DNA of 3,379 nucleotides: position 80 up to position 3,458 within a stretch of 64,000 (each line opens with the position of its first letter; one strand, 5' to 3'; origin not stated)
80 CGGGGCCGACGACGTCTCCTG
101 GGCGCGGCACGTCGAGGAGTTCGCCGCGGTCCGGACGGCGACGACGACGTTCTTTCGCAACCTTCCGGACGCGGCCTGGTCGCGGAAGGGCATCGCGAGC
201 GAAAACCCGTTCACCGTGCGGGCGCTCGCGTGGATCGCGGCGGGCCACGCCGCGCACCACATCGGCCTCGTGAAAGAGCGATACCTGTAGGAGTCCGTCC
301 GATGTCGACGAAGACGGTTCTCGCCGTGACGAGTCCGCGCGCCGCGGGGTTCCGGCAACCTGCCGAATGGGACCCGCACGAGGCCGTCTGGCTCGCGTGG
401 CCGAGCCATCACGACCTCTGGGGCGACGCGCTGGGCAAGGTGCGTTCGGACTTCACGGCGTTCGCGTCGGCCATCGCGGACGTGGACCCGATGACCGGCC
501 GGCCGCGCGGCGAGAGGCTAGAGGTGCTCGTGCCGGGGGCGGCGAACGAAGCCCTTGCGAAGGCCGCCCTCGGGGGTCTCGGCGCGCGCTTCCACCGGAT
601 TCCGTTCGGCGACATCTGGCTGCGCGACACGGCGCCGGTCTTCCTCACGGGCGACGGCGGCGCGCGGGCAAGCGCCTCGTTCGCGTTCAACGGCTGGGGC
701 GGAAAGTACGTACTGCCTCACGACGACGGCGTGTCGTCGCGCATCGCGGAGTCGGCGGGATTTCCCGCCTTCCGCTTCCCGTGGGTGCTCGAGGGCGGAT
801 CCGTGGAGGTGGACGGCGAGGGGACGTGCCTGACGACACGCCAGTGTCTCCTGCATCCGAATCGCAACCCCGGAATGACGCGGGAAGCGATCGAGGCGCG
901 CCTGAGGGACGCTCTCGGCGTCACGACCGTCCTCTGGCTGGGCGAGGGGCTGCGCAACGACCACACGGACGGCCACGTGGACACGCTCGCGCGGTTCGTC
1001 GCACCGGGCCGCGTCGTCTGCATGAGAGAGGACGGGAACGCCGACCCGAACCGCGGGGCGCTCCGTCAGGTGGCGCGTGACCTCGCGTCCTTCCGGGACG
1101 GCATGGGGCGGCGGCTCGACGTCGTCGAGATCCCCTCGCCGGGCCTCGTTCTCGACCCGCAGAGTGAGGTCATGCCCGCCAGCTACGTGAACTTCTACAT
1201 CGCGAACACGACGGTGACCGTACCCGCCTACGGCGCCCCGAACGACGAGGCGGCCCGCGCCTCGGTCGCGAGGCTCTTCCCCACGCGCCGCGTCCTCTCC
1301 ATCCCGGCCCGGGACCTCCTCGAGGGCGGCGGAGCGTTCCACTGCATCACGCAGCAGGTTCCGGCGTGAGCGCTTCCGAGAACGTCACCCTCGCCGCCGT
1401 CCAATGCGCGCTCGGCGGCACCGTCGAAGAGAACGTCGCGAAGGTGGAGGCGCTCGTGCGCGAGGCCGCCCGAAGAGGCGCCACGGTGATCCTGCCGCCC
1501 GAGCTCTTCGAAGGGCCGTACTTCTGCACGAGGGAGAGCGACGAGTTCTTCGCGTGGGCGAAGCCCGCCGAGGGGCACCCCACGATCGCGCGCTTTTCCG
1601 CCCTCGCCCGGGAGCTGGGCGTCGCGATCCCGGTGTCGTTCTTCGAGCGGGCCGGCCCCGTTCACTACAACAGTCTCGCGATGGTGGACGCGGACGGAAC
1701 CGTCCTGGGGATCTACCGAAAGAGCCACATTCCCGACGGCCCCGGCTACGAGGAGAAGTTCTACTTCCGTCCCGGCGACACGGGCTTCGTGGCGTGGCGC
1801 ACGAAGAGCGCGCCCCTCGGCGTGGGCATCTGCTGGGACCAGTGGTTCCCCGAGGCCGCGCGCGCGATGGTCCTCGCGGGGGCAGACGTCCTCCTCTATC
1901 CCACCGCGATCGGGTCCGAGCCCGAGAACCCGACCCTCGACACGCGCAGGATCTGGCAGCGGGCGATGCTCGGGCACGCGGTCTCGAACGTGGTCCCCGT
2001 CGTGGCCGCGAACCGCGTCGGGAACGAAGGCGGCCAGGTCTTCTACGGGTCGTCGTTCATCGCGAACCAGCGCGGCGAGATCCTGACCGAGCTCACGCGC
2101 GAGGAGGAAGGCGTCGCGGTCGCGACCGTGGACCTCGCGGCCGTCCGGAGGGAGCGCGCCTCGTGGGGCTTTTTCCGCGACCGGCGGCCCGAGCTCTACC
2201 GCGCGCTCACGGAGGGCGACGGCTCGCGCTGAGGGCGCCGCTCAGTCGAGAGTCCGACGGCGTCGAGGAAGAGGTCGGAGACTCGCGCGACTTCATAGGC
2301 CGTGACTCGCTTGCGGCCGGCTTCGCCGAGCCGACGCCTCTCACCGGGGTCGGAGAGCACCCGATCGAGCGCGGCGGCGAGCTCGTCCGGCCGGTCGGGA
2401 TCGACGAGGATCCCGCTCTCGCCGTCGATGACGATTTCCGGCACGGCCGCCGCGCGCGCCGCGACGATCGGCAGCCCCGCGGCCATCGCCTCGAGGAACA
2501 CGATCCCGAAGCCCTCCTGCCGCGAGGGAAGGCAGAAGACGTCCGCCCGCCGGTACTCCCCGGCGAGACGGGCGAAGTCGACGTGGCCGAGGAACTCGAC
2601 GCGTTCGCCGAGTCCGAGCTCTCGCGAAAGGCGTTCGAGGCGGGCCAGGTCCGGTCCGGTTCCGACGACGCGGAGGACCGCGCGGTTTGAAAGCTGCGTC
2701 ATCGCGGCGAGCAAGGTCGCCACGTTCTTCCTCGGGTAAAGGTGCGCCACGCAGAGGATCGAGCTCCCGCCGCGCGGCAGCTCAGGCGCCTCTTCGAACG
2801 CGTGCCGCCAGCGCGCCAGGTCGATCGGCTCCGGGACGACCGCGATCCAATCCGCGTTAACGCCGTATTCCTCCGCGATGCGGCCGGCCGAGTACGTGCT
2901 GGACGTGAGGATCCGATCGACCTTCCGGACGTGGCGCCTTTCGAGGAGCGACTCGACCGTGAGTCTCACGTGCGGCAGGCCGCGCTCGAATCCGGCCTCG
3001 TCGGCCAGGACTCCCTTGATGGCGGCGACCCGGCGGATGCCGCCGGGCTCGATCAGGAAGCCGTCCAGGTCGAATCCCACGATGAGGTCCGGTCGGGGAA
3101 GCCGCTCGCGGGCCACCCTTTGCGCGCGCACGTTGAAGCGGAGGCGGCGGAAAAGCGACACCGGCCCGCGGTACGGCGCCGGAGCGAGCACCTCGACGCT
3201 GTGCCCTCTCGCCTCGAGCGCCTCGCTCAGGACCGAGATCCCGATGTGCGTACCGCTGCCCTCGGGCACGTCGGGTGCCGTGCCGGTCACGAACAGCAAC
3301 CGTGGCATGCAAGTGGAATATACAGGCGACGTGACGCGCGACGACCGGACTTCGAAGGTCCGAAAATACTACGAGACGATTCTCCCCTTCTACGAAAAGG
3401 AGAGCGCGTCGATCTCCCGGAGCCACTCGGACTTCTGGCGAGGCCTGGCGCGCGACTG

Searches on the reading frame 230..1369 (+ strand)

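Call 18: search_protein_families(library=pfam, proteins=[window:230-1369:+], max_evalue=0.001)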
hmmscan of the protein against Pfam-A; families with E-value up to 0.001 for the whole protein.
window:230-1369:+ (379 aa): 1 family
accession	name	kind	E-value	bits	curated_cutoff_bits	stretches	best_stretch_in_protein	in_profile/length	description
PF04371.20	PAD_porph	-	6.6e-112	374.3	25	1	42-378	1-321/321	Porphyromonas-type peptidyl-arginine deiminase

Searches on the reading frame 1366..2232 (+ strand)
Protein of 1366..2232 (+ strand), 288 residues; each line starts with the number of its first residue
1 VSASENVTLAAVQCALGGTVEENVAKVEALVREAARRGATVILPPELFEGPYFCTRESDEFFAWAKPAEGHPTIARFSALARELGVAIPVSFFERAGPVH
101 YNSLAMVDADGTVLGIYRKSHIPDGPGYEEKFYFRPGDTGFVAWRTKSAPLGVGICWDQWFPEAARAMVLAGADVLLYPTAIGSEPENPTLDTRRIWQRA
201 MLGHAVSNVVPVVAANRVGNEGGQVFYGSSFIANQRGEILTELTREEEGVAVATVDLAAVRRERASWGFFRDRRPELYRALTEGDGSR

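Call 18: search_protein_families(library=pfam, proteins=[window:1366-2232:+], max_evalue=0.001)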
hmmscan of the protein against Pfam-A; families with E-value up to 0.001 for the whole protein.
window:1366-2232:+ (288 aa): 1 family
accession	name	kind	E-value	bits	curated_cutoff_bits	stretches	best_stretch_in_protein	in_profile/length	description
PF00795.27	CN_hydrolase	-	3.7e-55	187.5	23.2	1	8-262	1-253/256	Carbon-nitrogen hydrolase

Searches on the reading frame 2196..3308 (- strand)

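Call 18: search_protein_families(library=pfam, proteins=[window:2196-3308:-], max_evalue=0.001)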
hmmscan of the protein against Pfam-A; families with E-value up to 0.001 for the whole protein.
window:2196-3308:- (370 aa): 6 families
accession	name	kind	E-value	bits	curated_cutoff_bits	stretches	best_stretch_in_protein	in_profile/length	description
PF00534.26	Glycos_transf_1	-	3.1e-44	151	26.4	1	177-334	11-172/172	Glycosyl transferases group 1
PF13692.12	Glyco_trans_1_4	-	7.2e-39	133.7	27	1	183-320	3-142/142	Glycosyl transferases group 1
PF13524.12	Glyco_trans_1_2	-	5.2e-13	49.6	25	1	199-337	5-131/144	Glycosyl transferase-like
PF13439.12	Glyco_transf_4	-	8.1e-11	42.7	28.5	1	24-166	8-170/170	Glycosyltransferase Family 4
PF20706.3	GT4-conflict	-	1.7e-10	40.9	26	1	179-325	195-362/385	Family 4 Glycosyltransferase in conflict systems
PF13579.12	Glyco_trans_4_4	-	1.9e-07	32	29.7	1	21-159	4-156/158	Glycosyl transferase 4-like domain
